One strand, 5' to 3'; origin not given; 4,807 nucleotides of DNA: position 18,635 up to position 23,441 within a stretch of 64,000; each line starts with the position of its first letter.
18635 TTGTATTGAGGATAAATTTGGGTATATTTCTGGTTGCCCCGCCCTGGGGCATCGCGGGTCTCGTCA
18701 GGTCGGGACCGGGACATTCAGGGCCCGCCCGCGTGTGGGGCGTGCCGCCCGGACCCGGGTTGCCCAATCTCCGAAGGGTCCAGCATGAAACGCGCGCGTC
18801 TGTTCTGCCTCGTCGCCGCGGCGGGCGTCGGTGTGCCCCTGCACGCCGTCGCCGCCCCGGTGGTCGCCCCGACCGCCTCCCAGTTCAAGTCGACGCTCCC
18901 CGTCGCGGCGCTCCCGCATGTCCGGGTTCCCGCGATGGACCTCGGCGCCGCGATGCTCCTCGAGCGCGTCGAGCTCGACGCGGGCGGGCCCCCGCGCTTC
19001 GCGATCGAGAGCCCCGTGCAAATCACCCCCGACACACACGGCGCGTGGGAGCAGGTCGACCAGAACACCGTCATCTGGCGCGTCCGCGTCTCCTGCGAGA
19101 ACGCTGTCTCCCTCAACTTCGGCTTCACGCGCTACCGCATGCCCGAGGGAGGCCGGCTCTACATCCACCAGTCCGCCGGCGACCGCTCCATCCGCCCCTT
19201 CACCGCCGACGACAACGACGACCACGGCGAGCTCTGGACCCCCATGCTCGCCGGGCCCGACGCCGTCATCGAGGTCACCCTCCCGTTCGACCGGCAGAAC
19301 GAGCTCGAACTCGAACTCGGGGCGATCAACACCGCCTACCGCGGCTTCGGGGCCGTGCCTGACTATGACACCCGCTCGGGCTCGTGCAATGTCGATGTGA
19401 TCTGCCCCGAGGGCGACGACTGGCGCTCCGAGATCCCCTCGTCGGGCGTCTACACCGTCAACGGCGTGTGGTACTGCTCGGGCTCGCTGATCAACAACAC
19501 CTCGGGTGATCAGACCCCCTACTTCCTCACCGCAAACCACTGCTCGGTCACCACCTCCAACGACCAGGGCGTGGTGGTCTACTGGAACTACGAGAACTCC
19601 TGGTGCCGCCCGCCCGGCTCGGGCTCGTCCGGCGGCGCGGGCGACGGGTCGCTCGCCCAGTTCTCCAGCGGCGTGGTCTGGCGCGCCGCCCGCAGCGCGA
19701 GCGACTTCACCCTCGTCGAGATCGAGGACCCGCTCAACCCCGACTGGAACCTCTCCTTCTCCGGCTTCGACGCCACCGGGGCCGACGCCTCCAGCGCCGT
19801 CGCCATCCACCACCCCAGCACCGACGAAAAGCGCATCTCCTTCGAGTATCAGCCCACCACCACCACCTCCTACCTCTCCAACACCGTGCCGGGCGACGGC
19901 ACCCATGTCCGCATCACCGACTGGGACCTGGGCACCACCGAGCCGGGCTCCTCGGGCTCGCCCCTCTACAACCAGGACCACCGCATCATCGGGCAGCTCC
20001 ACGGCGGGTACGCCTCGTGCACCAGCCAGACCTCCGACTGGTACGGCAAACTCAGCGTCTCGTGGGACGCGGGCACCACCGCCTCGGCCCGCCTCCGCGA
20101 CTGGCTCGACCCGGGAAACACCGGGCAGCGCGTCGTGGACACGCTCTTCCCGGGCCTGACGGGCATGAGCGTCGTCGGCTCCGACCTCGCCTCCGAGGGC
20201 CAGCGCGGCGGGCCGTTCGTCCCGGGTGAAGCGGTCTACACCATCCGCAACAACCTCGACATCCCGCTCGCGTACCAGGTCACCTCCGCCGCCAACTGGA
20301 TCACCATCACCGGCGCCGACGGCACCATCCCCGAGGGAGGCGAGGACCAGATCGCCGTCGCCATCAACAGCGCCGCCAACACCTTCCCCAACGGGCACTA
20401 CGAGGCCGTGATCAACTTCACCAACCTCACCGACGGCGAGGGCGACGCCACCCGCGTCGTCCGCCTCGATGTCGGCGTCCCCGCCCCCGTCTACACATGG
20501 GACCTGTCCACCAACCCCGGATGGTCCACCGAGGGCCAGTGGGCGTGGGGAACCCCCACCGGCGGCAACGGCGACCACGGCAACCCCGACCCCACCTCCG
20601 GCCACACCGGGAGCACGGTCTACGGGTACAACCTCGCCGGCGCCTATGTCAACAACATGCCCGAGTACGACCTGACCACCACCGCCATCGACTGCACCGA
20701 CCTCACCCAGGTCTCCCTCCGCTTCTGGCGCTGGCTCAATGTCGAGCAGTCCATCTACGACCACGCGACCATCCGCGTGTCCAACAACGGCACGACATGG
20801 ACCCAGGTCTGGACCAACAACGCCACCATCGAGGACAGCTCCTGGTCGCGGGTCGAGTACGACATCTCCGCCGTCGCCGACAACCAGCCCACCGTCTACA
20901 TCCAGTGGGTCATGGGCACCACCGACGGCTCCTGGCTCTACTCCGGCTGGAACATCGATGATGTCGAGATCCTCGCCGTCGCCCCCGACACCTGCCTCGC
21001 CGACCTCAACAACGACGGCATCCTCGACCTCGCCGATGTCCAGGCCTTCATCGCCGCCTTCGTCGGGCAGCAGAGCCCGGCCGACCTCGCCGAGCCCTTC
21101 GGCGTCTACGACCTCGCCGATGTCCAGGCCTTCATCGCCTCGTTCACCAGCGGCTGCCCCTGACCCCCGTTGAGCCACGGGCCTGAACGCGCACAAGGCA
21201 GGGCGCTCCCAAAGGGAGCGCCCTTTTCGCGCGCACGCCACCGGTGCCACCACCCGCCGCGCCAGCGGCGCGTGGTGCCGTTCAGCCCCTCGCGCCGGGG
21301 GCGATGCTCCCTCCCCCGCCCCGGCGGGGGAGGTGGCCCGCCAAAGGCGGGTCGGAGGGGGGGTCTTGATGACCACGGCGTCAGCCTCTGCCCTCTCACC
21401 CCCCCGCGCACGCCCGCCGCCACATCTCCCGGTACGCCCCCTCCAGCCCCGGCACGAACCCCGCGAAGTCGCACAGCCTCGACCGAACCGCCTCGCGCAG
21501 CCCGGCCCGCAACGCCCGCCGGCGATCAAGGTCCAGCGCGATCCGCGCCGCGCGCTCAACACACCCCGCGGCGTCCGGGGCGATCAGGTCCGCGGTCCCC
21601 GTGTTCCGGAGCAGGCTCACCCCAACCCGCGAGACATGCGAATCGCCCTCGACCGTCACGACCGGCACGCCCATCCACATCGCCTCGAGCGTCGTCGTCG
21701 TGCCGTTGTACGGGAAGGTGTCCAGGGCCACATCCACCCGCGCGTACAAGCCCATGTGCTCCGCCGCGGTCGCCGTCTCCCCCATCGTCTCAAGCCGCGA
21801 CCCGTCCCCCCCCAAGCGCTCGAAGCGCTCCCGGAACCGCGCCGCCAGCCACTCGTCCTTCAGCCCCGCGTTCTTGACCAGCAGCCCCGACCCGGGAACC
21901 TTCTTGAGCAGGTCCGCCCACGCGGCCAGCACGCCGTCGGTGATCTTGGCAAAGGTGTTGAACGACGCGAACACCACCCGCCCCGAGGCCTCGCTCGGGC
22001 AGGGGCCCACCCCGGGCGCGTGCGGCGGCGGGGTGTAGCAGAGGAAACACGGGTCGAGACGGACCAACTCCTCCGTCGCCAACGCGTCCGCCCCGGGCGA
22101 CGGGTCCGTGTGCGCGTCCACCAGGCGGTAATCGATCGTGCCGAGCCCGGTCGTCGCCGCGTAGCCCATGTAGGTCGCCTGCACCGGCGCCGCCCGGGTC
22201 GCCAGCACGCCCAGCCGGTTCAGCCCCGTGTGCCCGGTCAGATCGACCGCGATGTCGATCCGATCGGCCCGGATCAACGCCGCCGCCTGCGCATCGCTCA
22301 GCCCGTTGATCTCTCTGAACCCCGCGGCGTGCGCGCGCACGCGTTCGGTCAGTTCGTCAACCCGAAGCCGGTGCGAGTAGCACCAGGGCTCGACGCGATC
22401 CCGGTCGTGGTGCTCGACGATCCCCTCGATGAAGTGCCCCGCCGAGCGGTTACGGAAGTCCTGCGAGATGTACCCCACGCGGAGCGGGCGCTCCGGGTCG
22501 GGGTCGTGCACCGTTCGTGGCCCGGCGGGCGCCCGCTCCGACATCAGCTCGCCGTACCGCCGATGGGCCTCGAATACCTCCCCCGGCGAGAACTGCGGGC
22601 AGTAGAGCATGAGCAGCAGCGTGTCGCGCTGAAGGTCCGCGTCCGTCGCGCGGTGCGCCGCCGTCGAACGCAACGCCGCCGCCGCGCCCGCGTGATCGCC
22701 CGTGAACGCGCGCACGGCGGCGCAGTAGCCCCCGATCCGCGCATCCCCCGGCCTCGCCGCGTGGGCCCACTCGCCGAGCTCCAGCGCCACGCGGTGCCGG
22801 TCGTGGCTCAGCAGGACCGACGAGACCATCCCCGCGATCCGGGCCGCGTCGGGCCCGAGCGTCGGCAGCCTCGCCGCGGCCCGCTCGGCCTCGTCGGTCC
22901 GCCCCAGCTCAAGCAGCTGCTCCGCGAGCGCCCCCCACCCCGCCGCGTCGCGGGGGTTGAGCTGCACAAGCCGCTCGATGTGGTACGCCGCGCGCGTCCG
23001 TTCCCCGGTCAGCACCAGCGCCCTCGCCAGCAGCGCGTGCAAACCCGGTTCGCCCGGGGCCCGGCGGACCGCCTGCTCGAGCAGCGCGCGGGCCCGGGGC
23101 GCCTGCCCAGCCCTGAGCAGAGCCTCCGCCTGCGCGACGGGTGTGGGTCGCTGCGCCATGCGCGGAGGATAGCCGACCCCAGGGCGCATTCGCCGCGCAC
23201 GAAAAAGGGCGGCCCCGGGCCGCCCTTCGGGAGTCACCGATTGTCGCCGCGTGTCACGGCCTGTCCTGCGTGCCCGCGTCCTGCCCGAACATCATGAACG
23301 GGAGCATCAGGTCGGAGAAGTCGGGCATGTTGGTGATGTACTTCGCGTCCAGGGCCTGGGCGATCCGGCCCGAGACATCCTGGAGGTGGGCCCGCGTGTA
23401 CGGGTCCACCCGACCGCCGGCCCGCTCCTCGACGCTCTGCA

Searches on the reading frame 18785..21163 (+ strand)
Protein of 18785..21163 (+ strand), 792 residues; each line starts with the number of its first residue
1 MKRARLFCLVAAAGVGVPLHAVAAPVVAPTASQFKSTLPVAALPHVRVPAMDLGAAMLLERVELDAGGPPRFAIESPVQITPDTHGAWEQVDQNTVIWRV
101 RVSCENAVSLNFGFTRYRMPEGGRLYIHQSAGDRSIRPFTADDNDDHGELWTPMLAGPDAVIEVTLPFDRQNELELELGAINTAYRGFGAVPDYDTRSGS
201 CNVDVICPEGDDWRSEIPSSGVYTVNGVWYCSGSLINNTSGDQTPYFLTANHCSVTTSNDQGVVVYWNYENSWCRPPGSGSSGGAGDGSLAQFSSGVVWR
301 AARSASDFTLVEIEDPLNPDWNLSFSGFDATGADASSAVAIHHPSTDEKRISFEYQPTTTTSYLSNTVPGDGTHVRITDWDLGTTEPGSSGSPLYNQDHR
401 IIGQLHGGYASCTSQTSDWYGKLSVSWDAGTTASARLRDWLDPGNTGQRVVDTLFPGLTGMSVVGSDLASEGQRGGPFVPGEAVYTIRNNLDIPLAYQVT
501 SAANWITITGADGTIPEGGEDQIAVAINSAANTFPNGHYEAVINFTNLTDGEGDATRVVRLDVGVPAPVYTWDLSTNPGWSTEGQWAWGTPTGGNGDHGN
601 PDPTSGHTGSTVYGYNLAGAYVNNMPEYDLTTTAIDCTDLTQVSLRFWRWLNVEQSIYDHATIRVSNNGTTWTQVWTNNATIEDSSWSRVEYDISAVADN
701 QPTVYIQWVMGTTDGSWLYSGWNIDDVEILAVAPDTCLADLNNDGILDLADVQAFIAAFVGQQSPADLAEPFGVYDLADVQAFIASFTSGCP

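Call 5: search_protein_families(library=ncbifam, proteins=[window:18785-21163:+], max_evalue=0.01)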
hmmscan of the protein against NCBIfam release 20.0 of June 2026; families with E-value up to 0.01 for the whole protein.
window:18785-21163:+ (792 aa): 2 families
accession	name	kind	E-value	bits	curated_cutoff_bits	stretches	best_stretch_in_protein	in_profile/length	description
NF041540.1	dockerin_GC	domain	5.4e-11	42.7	29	1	737-791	1-67/67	GC-type dockerin domain-anchored protein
NF038128.1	choice_anch_J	domain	9.4e-05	22.7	30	1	604-729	40-162/162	choice-of-anchor J domain-containing protein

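Call 6: search_protein_families(library=pfam, proteins=[window:18785-21163:+], max_evalue=0.01)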
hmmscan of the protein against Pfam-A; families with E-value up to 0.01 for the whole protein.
window:18785-21163:+ (792 aa): 5 families
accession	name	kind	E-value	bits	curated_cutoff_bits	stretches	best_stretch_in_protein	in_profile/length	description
PF13365.12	Trypsin_2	-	5.7e-07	30.8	27.6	1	231-403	1-143/144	Trypsin-like peptidase domain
PF19190.6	BACON_2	-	0.00012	22.4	25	1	486-531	24-69/94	Viral BACON domain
PF00089.32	Trypsin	-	0.00035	20.9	20.6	1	224-416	19-206/220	Trypsin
PF20773.4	InhA-like_MAM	-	0.0019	18.2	26.9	1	632-738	54-170/191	Immune inhibitor A-like, MAM domain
PF00949.27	Peptidase_S7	-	0.0037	17.6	20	1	354-404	65-112/131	Peptidase S7, Flavivirus NS3 serine protease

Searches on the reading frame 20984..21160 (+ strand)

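Call 55: search_protein_families(library=pfam, proteins=[window:20984-21160:+], max_evalue=10)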
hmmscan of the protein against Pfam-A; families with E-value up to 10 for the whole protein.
seq(59 aa): 7 families
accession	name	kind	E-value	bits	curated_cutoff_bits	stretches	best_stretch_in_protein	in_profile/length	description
PF01839.29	FG-GAP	-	0.02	15.2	22.1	1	4-17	6-19/37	FG-GAP repeat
PF02412.23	TSP_3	-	0.042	14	25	1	2-22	10-30/36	Thrombospondin type 3 repeat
PF13499.12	EF-hand_7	-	0.048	14.5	30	1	5-53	10-48/67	EF-hand domain pair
PF00036.39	EF-hand_1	-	0.063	13.3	25.4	1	5-25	8-28/29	EF hand domain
PF13405.12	EF-hand_6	-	0.13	12.5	25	1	6-24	9-27/30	EF-hand domain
PF20527.3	DUF6742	-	0.14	12.1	27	1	4-37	10-38/43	Domain of unknown function (DUF6742)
PF13517.12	FG-GAP_3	-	0.17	12.9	26.9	1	5-16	48-59/61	FG-GAP-like repeat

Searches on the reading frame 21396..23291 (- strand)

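Call 10: search_protein_families(library=pfam, proteins=[window:21396-23291:-], max_evalue=0.001)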
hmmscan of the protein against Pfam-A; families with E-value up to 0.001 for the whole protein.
window:21396-23291:- (631 aa): 7 families
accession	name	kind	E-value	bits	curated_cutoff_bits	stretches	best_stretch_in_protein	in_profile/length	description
PF13844.12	Glyco_transf_41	-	1.2e-41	143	25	2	267-404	78-217/543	Glycosyl transferase family 41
PF14559.12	TPR_19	-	9.7e-13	48.7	25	2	99-156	8-65/68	Tetratricopeptide repeat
PF13431.12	TPR_17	-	2e-06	28.1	24.4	0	106-136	3-33/34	Tetratricopeptide repeat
PF13432.12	TPR_16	-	1.3e-05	25.9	32.7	1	53-115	2-64/65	Tetratricopeptide repeat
PF13428.12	TPR_14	-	2.7e-05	24.8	23.5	0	53-91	6-44/44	Tetratricopeptide repeat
PF07719.23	TPR_2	-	4.7e-05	23.6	27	0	84-115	3-34/34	Tetratricopeptide repeat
PF23914.1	TPR_CcmH_CycH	-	0.00055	20.2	42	0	61-141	63-146/158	Cytochrome c-type biogenesis protein H TPR domain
